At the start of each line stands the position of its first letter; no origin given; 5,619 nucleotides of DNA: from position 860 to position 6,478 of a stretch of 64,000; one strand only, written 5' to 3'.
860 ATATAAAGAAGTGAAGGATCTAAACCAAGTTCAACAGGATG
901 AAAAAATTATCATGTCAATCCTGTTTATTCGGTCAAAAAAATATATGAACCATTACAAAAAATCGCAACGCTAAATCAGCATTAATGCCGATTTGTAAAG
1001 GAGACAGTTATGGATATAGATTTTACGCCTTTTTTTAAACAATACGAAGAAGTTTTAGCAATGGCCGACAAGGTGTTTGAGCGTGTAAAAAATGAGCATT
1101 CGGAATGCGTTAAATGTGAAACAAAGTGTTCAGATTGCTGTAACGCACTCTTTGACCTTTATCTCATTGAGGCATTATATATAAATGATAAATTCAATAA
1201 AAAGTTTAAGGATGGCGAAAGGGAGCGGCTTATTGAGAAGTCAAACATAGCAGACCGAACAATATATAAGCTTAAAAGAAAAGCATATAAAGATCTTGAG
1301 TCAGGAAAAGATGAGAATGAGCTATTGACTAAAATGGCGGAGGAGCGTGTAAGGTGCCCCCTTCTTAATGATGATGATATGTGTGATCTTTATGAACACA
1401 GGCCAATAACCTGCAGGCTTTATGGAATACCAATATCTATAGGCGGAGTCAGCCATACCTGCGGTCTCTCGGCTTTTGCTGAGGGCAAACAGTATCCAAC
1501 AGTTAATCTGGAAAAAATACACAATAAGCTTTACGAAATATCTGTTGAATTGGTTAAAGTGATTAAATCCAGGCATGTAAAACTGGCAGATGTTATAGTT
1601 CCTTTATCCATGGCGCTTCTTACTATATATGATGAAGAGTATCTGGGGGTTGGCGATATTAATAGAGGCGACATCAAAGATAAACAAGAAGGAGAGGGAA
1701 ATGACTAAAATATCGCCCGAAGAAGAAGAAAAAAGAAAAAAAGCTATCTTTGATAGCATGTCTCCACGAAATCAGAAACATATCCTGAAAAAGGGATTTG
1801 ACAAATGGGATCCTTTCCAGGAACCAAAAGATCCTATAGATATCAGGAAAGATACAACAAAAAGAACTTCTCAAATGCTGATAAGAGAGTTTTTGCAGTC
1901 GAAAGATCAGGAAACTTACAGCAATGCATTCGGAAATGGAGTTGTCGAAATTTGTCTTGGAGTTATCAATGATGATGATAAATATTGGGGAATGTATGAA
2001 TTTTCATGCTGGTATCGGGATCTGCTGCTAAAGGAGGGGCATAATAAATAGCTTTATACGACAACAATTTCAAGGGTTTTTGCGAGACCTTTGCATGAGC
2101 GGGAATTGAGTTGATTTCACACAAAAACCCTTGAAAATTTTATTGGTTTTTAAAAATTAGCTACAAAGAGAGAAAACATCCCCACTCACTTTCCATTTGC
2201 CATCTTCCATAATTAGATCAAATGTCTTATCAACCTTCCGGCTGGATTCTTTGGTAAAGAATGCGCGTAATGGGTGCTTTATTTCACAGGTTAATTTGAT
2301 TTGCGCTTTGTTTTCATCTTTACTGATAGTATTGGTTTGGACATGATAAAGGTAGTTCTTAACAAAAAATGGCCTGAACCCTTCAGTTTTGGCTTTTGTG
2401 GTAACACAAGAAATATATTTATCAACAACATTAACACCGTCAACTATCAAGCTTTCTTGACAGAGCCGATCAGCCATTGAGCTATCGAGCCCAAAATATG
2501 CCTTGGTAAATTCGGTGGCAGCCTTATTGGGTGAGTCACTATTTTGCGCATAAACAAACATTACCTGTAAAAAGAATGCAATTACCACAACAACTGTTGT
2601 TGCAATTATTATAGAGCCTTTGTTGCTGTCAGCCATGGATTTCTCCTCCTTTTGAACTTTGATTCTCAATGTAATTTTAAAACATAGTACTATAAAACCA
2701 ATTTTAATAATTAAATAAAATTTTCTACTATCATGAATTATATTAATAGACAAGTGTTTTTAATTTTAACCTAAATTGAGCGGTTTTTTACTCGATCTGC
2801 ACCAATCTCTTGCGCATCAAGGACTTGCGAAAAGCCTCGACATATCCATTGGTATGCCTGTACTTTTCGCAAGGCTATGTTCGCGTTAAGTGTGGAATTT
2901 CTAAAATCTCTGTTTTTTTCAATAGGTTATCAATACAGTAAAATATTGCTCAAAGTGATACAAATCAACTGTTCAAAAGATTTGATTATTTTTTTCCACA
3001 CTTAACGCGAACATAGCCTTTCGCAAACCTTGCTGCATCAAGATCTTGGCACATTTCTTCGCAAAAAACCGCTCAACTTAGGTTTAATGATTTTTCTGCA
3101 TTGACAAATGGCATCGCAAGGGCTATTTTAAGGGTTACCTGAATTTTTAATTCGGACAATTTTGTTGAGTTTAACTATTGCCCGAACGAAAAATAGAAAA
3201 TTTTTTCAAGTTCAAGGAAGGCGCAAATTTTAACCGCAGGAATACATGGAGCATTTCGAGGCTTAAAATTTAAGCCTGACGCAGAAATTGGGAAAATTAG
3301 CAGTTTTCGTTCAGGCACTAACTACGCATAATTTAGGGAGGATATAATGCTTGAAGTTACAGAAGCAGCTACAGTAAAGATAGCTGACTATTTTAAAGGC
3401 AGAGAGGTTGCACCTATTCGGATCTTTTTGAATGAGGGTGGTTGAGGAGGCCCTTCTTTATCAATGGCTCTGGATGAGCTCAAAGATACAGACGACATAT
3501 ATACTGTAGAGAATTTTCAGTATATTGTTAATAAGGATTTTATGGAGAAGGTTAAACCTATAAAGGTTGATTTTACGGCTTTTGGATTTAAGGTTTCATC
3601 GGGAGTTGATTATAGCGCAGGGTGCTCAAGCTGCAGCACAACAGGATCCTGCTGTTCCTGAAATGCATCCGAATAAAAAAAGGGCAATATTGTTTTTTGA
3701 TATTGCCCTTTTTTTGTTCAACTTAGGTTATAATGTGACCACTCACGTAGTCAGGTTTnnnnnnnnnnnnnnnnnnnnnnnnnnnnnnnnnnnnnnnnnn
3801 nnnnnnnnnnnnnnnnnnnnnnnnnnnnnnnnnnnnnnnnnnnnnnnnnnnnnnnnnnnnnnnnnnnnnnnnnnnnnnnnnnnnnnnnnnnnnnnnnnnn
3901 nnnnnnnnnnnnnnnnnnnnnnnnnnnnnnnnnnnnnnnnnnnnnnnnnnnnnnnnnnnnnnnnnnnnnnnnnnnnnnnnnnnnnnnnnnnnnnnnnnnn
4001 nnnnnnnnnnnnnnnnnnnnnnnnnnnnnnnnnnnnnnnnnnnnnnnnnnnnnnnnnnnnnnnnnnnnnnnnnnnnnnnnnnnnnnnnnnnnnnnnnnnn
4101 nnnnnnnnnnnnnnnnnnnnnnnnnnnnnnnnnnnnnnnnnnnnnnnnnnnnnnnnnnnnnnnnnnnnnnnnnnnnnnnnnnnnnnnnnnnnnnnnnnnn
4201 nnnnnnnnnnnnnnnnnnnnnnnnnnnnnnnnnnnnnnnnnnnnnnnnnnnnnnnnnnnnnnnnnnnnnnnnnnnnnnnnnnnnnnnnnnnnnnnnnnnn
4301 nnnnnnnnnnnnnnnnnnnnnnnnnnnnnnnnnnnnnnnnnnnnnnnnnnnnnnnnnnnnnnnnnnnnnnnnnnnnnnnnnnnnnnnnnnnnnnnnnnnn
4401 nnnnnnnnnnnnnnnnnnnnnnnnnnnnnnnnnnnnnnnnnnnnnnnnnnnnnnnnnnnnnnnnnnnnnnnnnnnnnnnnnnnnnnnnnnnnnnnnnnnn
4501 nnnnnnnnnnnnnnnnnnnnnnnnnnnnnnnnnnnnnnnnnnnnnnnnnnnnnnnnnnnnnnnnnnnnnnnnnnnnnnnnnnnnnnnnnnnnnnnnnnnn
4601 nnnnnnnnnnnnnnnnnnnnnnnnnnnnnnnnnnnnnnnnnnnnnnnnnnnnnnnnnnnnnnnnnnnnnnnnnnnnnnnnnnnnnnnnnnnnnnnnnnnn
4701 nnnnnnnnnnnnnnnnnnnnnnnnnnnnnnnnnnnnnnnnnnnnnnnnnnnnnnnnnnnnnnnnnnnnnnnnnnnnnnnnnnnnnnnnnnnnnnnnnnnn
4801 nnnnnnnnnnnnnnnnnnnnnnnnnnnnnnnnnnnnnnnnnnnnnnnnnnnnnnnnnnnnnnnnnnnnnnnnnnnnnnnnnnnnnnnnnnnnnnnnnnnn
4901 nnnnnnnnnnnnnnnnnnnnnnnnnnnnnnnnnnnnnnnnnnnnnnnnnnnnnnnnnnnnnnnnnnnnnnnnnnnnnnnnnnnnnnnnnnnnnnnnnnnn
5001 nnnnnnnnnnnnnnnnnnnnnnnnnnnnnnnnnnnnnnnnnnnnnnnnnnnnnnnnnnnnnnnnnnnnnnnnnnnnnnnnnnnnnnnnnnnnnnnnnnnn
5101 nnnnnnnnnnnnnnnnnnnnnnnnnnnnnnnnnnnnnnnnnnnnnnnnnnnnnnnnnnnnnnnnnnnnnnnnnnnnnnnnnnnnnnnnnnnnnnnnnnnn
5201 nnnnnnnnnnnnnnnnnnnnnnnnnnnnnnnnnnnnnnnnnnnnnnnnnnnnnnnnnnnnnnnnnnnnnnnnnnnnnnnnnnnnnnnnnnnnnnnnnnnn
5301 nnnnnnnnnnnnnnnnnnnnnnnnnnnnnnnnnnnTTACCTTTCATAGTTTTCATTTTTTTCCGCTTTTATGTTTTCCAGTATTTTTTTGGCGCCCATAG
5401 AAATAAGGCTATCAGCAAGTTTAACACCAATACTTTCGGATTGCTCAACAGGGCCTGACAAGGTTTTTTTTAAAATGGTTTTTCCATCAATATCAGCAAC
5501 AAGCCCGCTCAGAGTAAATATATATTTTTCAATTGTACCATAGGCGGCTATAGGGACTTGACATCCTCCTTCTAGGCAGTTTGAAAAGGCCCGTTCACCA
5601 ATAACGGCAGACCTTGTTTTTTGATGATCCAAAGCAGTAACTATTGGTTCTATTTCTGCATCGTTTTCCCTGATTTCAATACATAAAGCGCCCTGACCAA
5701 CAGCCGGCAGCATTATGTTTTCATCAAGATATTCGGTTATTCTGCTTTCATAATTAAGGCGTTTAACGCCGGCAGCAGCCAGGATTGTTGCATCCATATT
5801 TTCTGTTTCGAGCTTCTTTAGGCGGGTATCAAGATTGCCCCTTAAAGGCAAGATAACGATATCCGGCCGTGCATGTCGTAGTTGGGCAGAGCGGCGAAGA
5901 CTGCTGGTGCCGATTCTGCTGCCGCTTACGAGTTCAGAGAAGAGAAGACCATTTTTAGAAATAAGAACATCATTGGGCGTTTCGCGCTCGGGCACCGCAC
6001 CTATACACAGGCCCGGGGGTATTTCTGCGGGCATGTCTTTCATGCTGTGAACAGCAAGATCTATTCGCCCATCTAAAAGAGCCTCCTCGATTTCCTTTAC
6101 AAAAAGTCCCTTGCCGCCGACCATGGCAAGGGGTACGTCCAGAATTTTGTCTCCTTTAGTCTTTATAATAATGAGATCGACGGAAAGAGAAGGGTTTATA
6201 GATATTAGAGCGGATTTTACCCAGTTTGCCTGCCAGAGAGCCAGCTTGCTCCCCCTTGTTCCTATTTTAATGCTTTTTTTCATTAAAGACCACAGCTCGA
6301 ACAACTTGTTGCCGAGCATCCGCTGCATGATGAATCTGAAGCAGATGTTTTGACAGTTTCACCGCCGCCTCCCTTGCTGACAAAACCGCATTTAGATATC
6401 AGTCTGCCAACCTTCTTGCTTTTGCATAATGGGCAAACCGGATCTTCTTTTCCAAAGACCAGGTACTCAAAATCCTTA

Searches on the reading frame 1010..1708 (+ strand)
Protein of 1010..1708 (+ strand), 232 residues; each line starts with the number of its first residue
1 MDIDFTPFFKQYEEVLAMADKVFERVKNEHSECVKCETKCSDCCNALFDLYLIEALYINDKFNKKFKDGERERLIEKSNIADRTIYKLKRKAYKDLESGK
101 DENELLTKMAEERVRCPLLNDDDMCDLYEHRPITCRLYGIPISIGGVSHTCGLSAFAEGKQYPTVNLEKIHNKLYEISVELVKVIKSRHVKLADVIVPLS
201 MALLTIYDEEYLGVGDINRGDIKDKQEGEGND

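Call 8: search_protein_families(library=pfam, proteins=[window:1010-1708:+], max_evalue=0.01)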
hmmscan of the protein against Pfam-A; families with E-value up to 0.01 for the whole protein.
window:1010-1708:+ (232 aa): 1 family
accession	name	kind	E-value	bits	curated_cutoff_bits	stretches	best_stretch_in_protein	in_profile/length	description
PF03692.20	CxxCxxCC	-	1.9e-06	28.9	23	1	35-138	1-69/85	Putative zinc- or iron-chelating domain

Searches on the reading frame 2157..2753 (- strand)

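Call 8: search_protein_families(library=pfam, proteins=[window:2157-2753:-], max_evalue=0.01)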
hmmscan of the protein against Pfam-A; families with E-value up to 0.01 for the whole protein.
window:2157-2753:- (198 aa): 1 family
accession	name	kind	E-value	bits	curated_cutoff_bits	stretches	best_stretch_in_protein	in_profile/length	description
PF07895.16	DUF1673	-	0.0077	16.6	30.4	0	7-72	120-185/204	Protein of unknown function (DUF1673)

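Call 10: search_protein_families(library=padloc, proteins=[window:2157-2753:-], max_evalue=0.01)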
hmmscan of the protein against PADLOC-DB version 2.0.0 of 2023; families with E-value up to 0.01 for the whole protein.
window:2157-2753:- (198 aa): 0 families

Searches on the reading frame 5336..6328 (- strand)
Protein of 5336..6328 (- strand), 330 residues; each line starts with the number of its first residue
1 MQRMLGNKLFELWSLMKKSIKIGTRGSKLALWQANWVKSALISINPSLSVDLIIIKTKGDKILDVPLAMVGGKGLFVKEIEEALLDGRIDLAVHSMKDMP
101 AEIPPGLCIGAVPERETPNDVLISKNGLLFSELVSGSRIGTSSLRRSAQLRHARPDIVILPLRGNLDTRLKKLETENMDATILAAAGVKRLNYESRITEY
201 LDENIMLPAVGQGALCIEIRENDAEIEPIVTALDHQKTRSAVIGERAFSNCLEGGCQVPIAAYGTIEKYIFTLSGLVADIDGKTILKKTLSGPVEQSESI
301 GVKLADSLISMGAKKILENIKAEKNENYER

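Call 7: search_protein_families(library=pfam, proteins=[window:5336-6328:-], max_evalue=0.01)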
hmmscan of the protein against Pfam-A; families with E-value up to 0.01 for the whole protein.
window:5336-6328:- (330 aa): 2 families
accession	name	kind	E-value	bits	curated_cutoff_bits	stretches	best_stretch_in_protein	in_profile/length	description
PF01379.25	Porphobil_deam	-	1.6e-85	286.3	22.1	1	20-227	1-206/207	Porphobilinogen deaminase, dipyromethane cofactor binding domain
PF03900.20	Porphobil_deamC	-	1.6e-16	60.8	26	1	242-309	4-73/74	Porphobilinogen deaminase, C-terminal domain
